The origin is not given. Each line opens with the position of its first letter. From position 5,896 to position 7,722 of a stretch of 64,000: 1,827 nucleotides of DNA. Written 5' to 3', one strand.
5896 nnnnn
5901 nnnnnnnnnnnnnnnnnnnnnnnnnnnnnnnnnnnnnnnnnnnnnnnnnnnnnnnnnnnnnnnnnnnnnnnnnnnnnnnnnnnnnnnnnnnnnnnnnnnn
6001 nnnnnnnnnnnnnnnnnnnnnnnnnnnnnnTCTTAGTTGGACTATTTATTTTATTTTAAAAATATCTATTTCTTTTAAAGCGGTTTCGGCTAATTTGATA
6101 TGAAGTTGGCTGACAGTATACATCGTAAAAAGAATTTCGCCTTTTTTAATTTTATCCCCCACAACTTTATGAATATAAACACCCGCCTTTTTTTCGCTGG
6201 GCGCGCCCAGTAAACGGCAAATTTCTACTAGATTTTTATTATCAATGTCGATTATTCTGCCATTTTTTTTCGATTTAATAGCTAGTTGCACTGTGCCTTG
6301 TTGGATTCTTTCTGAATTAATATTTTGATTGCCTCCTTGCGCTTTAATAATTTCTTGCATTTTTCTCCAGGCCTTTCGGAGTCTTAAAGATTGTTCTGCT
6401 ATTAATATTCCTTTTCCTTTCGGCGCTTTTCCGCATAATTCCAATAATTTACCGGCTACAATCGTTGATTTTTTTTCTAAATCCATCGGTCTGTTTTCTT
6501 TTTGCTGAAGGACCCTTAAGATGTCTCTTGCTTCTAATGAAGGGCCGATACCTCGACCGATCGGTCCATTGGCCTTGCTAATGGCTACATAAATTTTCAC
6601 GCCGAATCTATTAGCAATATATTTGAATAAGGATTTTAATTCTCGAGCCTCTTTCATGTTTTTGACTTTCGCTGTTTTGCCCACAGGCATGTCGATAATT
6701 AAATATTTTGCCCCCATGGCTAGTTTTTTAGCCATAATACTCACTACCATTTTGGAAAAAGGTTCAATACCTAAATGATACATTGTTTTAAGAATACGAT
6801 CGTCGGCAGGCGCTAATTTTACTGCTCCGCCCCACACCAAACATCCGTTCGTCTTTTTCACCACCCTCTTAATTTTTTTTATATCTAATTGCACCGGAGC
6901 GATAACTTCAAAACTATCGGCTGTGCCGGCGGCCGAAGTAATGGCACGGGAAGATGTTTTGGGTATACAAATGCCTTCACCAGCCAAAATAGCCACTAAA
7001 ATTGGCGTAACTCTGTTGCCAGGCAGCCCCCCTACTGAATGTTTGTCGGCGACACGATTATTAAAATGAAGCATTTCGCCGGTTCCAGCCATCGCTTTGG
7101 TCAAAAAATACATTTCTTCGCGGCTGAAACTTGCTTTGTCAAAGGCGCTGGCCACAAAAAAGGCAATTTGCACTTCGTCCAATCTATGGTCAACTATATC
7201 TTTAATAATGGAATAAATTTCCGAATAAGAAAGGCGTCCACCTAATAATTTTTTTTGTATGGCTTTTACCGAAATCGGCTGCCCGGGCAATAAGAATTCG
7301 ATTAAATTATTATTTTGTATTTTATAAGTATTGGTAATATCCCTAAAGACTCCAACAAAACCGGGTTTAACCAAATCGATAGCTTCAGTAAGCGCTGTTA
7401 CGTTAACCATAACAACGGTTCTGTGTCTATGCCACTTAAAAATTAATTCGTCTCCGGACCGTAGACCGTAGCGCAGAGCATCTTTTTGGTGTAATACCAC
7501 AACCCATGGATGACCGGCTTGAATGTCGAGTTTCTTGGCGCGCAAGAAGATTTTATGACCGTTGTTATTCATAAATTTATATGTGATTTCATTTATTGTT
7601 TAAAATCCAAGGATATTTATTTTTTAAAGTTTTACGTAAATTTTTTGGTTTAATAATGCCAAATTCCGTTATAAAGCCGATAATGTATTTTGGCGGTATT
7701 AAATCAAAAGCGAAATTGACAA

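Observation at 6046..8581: Archaeal-type AMP salvage operon (AMP phosphorylase plus ribose-1,5-bisphosphate isomerase) in a bacterial context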

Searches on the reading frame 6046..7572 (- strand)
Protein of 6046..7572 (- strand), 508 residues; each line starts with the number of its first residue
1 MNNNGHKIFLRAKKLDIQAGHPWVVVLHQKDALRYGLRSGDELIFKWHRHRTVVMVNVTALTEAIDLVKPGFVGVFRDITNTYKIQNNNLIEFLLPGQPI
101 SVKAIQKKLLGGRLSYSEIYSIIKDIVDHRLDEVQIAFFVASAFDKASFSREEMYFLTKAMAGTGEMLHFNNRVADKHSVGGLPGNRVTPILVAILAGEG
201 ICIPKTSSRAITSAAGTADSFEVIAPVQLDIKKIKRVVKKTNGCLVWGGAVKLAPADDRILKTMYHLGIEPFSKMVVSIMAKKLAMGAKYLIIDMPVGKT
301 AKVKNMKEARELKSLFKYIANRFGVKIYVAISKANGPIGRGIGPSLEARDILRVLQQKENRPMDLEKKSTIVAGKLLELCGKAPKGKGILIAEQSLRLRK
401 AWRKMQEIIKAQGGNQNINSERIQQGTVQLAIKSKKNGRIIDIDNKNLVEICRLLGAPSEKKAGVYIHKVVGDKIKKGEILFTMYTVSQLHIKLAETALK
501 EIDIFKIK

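Call 3: search_protein_families(library=pfam, proteins=[window:6046-7572:-])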
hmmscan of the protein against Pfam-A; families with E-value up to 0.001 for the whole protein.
window:6046-7572:- (508 aa): 3 families
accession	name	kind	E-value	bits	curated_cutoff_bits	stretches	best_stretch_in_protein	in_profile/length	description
PF00591.27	Glycos_transf_3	-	2.9e-09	37.4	27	1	172-358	2-206/253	Glycosyl transferase family, a/b domain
PF07831.19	PYNP_C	-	4e-09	36.5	27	1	442-500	4-69/75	Pyrimidine nucleoside phosphorylase C-terminal domain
PF02885.22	Glycos_trans_3N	-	7.4e-09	35.7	26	1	103-163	2-61/63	Glycosyl transferase family, helical bundle domain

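Call 4: search_protein_families(library=ncbifam, proteins=[window:6046-7572:-])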
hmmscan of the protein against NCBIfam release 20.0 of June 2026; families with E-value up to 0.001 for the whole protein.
window:6046-7572:- (508 aa): 9 families
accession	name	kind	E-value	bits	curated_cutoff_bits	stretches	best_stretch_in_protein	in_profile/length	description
NF003338.0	PRK04350.1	subfamily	3.4e-156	520.5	434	1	10-500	3-487/502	thymidine phosphorylase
TIGR02645.1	ARCH_P_rylase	hypoth_equivalog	4.1e-154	513.6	434.6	1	11-497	2-481/493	putative thymidine phosphorylase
TIGR03327.1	AMP_phos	equivalog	6.1e-153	509.9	535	1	10-506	2-491/500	AMP phosphorylase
TIGR02644.1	Y_phosphoryl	subfamily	9.2e-62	209.2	409.05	1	103-501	3-412/417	pyrimidine-nucleoside phosphorylase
NF004490.0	PRK05820.1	equivalog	1.1e-57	195.7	269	1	103-501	7-418/439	thymidine phosphorylase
NF004747.0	PRK06078.1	equivalog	8.3e-45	153.1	559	1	102-504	4-417/434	pyrimidine-nucleoside phosphorylase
TIGR02643.1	T_phosphoryl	equivalog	1.4e-37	129.6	570.7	1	104-493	6-410/437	thymidine phosphorylase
NF011201.0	PRK14607.1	equivalog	4.3e-08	32.3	670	1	99-244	192-341/534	bifunctional anthranilate synthase component II/anthranilate phosphoribosyltransferase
TIGR01245.1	trpD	equivalog_domain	6.5e-06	25.7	199.05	1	112-244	8-144/330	anthranilate phosphoribosyltransferase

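Call 10: find_encoding_contigs(protein=window:6046-7572:-, flank=10000, max_places=6)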
Protein window:6046-7572:- (508 aa): 8 contigs read that carry it; 5 places shown.
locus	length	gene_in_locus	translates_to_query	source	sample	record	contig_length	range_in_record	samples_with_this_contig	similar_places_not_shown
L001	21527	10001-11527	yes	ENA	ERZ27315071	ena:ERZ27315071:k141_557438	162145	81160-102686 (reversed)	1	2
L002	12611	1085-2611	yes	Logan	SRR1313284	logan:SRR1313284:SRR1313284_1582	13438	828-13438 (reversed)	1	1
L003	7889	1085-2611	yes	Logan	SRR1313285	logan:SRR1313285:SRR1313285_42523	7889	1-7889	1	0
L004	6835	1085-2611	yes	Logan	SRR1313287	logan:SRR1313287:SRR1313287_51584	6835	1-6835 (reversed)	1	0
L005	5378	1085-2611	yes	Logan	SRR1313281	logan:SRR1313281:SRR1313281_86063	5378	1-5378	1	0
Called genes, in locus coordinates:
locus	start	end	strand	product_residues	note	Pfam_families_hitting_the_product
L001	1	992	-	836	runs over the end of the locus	-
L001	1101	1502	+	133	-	PF00814:TsaD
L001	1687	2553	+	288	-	-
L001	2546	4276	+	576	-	PF14716:HHH_8, PF14520:HHH_5 (weak), PF14791:DNA_pol_B_thumb, PF02811:PHP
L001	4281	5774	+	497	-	PF13632:Glyco_trans_2_3 (weak)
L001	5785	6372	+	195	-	PF13302:Acetyltransf_3, PF00583:Acetyltransf_1, PF13523:Acetyltransf_8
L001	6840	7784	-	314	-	PF00551:Formyl_trans_N, PF02911:Formyl_trans_C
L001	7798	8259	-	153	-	-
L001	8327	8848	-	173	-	PF01871:AMMECR1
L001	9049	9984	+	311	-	PF01008:IF-2B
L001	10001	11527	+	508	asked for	PF02885:Glycos_trans_3N, PF00591:Glycos_transf_3, PF07831:PYNP_C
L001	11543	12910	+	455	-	-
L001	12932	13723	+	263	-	PF02900:LigB, PF01875:Memo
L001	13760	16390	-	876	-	PF02861:Clp_N, PF23569:NBD_SMAX1, PF00004:AAA, PF17871:AAA_lid_9, PF00004:AAA, PF07724:AAA_2, PF07728:AAA_5, PF10431:ClpB_D2-small, +4 more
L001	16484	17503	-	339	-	PF04055:Radical_SAM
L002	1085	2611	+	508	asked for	PF02885:Glycos_trans_3N, PF00591:Glycos_transf_3, PF07831:PYNP_C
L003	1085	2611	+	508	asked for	PF02885:Glycos_trans_3N, PF00591:Glycos_transf_3, PF07831:PYNP_C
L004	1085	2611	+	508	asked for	PF02885:Glycos_trans_3N, PF00591:Glycos_transf_3, PF07831:PYNP_C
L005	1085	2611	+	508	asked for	PF02885:Glycos_trans_3N, PF00591:Glycos_transf_3, PF07831:PYNP_C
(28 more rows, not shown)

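Call 11: search_solved_structures(query=window:6046-7572:-, show_alignments=1)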
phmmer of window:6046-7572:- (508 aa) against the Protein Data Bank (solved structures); distinct sequences matched with E-value up to 0.001: 14.
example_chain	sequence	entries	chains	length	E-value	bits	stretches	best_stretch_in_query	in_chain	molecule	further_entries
4ga5_B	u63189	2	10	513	8.6e-104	351.1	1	15-492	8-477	Putative thymidine phosphorylase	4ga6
4ga4_A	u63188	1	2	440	6.6e-98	331.7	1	99-492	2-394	Putative thymidine phosphorylase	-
7m7k_B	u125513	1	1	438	1.6e-35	126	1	103-490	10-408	Pyrimidine-nucleoside phosphorylase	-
3h5q_A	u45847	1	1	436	2.2e-35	125.5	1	103-487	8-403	Pyrimidine-nucleoside phosphorylase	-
1brw_A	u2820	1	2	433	8.5e-35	123.6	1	103-486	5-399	PROTEIN (PYRIMIDINE NUCLEOSIDE PHOSPHORYLASE)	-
5ep8_A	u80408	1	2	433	9.2e-33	116.9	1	104-486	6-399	Pyrimidine-nucleoside phosphorylase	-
5oln_A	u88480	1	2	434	1.1e-32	116.7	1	104-486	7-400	Pyrimidine-nucleoside phosphorylase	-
2dsj_A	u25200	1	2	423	1.1e-29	106.8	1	123-485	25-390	Pyrimidine-nucleoside (Thymidine) phosphorylase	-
1uou_A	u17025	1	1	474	3.1e-27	98.7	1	104-414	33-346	THYMIDINE PHOSPHORYLASE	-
2wk5_A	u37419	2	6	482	3.3e-27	98.6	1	104-415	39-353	THYMIDINE PHOSPHORYLASE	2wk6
2j0f_A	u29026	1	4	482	4.5e-27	98.2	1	104-415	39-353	THYMIDINE PHOSPHORYLASE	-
1azy_A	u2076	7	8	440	1.5e-21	79.9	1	103-366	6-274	THYMIDINE PHOSPHORYLASE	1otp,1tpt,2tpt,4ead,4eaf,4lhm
5ey3_A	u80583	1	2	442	9.4e-20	74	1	103-363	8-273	Thymidine phosphorylase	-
4x46_A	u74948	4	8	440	1e-19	73.9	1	103-363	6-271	Thymidine phosphorylase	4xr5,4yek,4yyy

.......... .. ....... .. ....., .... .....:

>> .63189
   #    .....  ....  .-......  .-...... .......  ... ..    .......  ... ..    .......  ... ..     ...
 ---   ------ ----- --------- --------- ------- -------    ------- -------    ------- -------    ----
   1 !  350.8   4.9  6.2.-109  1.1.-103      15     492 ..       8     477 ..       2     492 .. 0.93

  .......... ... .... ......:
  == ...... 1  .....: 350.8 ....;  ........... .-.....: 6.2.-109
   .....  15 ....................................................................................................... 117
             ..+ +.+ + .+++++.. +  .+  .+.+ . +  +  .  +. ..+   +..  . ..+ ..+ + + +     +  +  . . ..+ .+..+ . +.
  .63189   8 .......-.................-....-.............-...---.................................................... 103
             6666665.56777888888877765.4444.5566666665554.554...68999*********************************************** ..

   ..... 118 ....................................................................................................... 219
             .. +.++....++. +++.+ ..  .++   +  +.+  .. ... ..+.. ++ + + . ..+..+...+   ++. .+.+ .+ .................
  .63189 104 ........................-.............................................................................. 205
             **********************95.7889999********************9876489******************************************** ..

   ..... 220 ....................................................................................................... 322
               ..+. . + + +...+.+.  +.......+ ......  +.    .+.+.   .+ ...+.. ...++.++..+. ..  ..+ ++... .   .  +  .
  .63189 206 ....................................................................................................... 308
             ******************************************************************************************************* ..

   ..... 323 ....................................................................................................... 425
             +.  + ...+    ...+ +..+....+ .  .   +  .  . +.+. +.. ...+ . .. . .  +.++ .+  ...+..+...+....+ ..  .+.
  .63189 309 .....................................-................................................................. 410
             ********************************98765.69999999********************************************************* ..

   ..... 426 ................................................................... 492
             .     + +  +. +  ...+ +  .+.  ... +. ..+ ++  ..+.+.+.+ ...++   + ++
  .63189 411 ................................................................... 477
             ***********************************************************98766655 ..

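Call 13: find_homologous_proteins(query=window:6046-7572:-)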
Query window:6046-7572:- (508 aa): 6690 proteins with E <= 0.001 among 8000 candidates; the best 120 are listed.
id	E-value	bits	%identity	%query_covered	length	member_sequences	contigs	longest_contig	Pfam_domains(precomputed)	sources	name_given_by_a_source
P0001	0.0e+0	1116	100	100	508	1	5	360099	PF07831.20,PF00591.28,PF02885.23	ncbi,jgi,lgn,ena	-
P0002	3.5e-286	967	86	100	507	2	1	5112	PF07831.20,PF00591.28,PF02885.23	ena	-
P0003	1.2e-215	735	66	100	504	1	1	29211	PF07831.20,PF00591.28,PF02885.23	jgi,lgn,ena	-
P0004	5.2e-196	670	61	99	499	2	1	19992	PF07831.20,PF00591.28,PF02885.23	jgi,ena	-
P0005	2.3e-194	665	60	99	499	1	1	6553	PF07831.20,PF00591.28,PF02885.23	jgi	-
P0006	7.6e-194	663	60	99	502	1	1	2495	PF07831.20,PF00591.28,PF02885.23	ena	-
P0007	9.3e-194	663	61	100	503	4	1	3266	PF07831.20,PF00591.28,PF02885.23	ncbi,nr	ncbi:thymidine phosphorylase [bacterium]|nr:thymidine phosphorylase [bacterium]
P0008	1.8e-192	658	60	98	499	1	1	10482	PF07831.20,PF00591.28,PF02885.23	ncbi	-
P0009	2.9e-191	655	60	98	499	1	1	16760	PF07831.20,PF00591.28,PF02885.23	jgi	jgi:AMP phosphorylase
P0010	8.9e-190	650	60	98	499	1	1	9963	PF07831.20,PF00591.28,PF02885.23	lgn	-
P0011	4.2e-188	644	59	99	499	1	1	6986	PF07831.20,PF00591.28,PF02885.23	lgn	-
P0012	7.8e-187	640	58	99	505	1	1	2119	PF07831.20,PF00591.28,PF02885.23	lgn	-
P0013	2.9e-185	635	59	99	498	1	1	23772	PF07831.20,PF00591.28,PF02885.23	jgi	jgi:AMP phosphorylase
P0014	8.8e-185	633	59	99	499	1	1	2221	PF07831.20,PF00591.28,PF02885.23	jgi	-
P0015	1.4e-184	632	59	99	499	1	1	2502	PF07831.20,PF00591.28,PF02885.23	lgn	-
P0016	8.2e-184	630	58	100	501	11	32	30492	PF07831.20,PF00591.28,PF02885.23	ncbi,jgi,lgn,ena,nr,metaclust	ncbi:thymidine phosphorylase [bacterium (Candidatus Moisslbacteria) CG_4_10_14_0_2_um_filter_36_61]|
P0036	4.6e-175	601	56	98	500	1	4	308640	PF07831.20,PF00591.28,PF02885.23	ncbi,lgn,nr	ncbi:MAG: thymidine phosphorylase [Patescibacteria group bacterium]|nr:thymidine phosphorylase [Pate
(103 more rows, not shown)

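Call 14: find_related_loci(query=window:6046-7572:-, collection=genome_contigs, flank=10000)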
Query window:6046-7572:- (508 aa) in genome_contigs; peptide patterns used: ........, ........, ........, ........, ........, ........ (x = any residue, [..] = any of these).
149 stretches matched a pattern; 15 encode a relative of the query (tblastn E <= 1e-3); 15 distinct loci.
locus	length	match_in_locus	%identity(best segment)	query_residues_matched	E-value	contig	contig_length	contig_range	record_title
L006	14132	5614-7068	51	10-501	2e-155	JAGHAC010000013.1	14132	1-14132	MAG: bacterium isolate AUK220 PB_MBMC_174_c_000000000052, whole genome shotgun sequence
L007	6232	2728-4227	44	8-508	3e-133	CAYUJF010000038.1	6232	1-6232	MAG TPA_asm: uncultured Candidatus Saccharibacteria bacterium isolate SRP278314_co2_152 genome assembly, contig: NODE_18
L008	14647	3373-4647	46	94-508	6e-116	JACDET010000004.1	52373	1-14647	MAG: Candidatus Levyibacteriota bacterium isolate MGR_bin367 SD2903_NODE_38_length_52373_cov_1.159476, whole genome shot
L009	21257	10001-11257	47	100-508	1e-114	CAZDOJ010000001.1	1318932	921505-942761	MAG TPA_asm: uncultured Gammaproteobacteria bacterium isolate SRP292972_co3_93 genome assembly, contig: NODE_1_length_13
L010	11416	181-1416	46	94-497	2e-114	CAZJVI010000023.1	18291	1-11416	MAG TPA_asm: uncultured Gammaproteobacteria bacterium isolate binchicken_co50_326 genome assembly, contig: NODE_3398_len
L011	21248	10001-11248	44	94-499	4e-112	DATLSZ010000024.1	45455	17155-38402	MAG TPA_asm: Candidatus Acidiferrales bacterium isolate SMAG_U13943 k141_412368, whole genome shotgun sequence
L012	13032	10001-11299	44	83-505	5e-117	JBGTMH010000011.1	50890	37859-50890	MAG: Patescibacteria group bacterium isolate JTS-RE358 k141_6284409, whole genome shotgun sequence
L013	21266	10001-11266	43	94-506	1e-105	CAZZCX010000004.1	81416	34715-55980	MAG TPA_asm: uncultured Gammaproteobacteria bacterium isolate SRP173033_co1_414 genome assembly, contig: NODE_390_length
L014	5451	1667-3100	41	10-495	2e-104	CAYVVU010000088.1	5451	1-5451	MAG TPA_asm: uncultured Thermoplasmata archaeon isolate SRP141552_co1_223 genome assembly, contig: NODE_7928_length_5451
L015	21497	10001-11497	41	6-506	4e-99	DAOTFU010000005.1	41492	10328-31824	MAG TPA_asm: Candidatus Absconditabacterales bacterium isolate AMR_MDS_3095 NODE_992_length_41492_cov_5.761759, whole ge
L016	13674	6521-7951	41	12-495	1e-98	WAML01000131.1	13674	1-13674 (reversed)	MAG: Desulfurococcales archaeon isolate S139_91_esom k151_390488, whole genome shotgun sequence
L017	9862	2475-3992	40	1-508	6e-93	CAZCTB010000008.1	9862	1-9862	MAG TPA_asm: uncultured Candidatus Peribacteria bacterium isolate SRP067234_co1_88 genome assembly, contig: k99_505636,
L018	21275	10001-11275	45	94-508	6e-113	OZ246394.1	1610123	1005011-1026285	MAG: uncultured Gammaproteobacteria bacterium isolate SRP292972_co1_11 genome assembly, chromosome: 1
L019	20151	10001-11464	39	10-499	4e-91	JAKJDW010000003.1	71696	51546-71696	MAG: Patescibacteria group bacterium isolate UR.bin133 NODE_3_length_71696_cov_8.932895, whole genome shotgun sequence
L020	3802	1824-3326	39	6-508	4e-84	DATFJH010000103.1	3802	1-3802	MAG TPA_asm: Candidatus Absconditabacterales bacterium isolate SMAG_U9139 k141_384226, whole genome shotgun sequence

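Call 18: find_encoding_contigs(protein=P0003, flank=10000, max_places=2)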
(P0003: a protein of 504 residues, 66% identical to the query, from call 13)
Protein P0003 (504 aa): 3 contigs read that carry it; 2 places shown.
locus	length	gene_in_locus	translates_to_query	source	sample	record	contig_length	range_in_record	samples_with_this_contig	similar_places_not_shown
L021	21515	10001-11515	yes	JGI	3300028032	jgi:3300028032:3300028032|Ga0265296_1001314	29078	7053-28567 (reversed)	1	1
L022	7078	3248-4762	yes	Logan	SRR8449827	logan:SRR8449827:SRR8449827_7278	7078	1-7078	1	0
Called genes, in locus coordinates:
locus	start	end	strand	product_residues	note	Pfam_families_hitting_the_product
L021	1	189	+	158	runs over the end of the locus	PF02517:Rce1-like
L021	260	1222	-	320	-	PF00551:Formyl_trans_N, PF02911:Formyl_trans_C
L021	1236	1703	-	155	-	-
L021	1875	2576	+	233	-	PF00293:NUDIX, PF19368:WHD_AraR, PF21906:WHD_NrtR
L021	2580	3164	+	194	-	PF01467:CTP_transf_like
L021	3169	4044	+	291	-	PF04055:Radical_SAM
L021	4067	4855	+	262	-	PF01513:NAD_kinase, PF20143:NAD_kinase_C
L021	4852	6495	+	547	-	PF00795:CN_hydrolase, PF02540:NAD_synthase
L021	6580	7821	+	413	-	PF17767:NAPRTase_N, PF04095:NAPRTase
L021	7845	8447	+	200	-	PF00857:Isochorismatase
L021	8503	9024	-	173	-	PF01871:AMMECR1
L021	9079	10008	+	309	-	PF01008:IF-2B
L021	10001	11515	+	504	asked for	PF02885:Glycos_trans_3N (weak), PF00591:Glycos_transf_3, PF07831:PYNP_C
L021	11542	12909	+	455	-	-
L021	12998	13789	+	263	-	PF02900:LigB, PF01875:Memo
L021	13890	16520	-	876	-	PF02861:Clp_N, PF23569:NBD_SMAX1, PF00004:AAA, PF17871:AAA_lid_9, PF00004:AAA, PF07724:AAA_2, PF07728:AAA_5, PF10431:ClpB_D2-small, +4 more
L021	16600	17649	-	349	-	PF04055:Radical_SAM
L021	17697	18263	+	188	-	PF10469:AKAP7_NLS, PF02834:LigT_PEase, PF13563:2_5_RNA_ligase2, PF02834:LigT_PEase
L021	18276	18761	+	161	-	-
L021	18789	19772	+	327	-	PF00535:Glycos_transf_2 (weak), PF13641:Glyco_tranf_2_3, PF13632:Glyco_trans_2_3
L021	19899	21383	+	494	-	PF00749:tRNA-synt_1c, PF19269:Anticodon_2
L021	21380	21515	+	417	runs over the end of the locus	PF01551:Peptidase_M23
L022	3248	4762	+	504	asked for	PF02885:Glycos_trans_3N (weak), PF00591:Glycos_transf_3, PF07831:PYNP_C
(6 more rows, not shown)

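Call 19: find_encoding_contigs(protein=P0004, flank=10000, max_places=2)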
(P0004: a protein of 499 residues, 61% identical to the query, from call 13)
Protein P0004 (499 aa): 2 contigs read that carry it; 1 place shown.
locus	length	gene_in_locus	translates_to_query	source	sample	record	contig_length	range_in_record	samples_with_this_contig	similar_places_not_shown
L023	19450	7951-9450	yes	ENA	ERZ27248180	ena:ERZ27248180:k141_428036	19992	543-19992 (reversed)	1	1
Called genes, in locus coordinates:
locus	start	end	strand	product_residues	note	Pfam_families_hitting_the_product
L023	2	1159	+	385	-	?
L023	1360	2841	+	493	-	PF13632:Glyco_trans_2_3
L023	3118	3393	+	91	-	-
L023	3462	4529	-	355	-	PF00551:Formyl_trans_N, PF02911:Formyl_trans_C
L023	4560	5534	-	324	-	PF01933:CofD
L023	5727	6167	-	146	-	-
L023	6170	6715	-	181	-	PF01871:AMMECR1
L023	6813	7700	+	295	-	PF13793:Pribosyltran_N, PF24390:PRTase-CE, PF00156:Pribosyltran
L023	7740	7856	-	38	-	-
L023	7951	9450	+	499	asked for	PF02885:Glycos_trans_3N (weak), PF00591:Glycos_transf_3, PF07831:PYNP_C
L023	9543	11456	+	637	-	PF03717:PBP_dimer, PF00905:Transpeptidase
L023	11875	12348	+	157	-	PF03449:GreA_GreB_N, PF01272:GreA_GreB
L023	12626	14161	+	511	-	PF01336:tRNA_anti-codon, PF00152:tRNA-synt_2, PF01409:tRNA-synt_2d (faint)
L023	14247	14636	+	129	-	PF01467:CTP_transf_like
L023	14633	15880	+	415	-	PF02403:Seryl_tRNA_N, PF00587:tRNA-synt_2b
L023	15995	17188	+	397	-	PF01168:Ala_racemase_N, PF00842:Ala_racemase_C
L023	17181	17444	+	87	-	PF18898:DUF5654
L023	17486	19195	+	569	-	PF01368:DHH, PF02272:DHHA1, PF17768:RecJ_OB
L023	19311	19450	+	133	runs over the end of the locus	PF00075:RNase_H, PF13456:RVT_3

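Call 20: find_encoding_contigs(protein=P0002, flank=10000, max_places=2)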
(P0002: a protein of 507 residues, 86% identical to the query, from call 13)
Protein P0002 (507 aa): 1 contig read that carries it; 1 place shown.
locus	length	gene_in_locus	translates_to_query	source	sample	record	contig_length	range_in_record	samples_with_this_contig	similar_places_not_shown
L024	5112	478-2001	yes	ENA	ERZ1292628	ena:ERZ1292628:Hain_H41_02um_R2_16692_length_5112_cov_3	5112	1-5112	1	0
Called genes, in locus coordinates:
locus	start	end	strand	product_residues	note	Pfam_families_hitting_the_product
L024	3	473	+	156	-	?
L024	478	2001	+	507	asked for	PF02885:Glycos_trans_3N, PF00591:Glycos_transf_3, PF07831:PYNP_C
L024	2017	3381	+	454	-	-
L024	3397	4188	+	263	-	PF02900:LigB, PF01875:Memo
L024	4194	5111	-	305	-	?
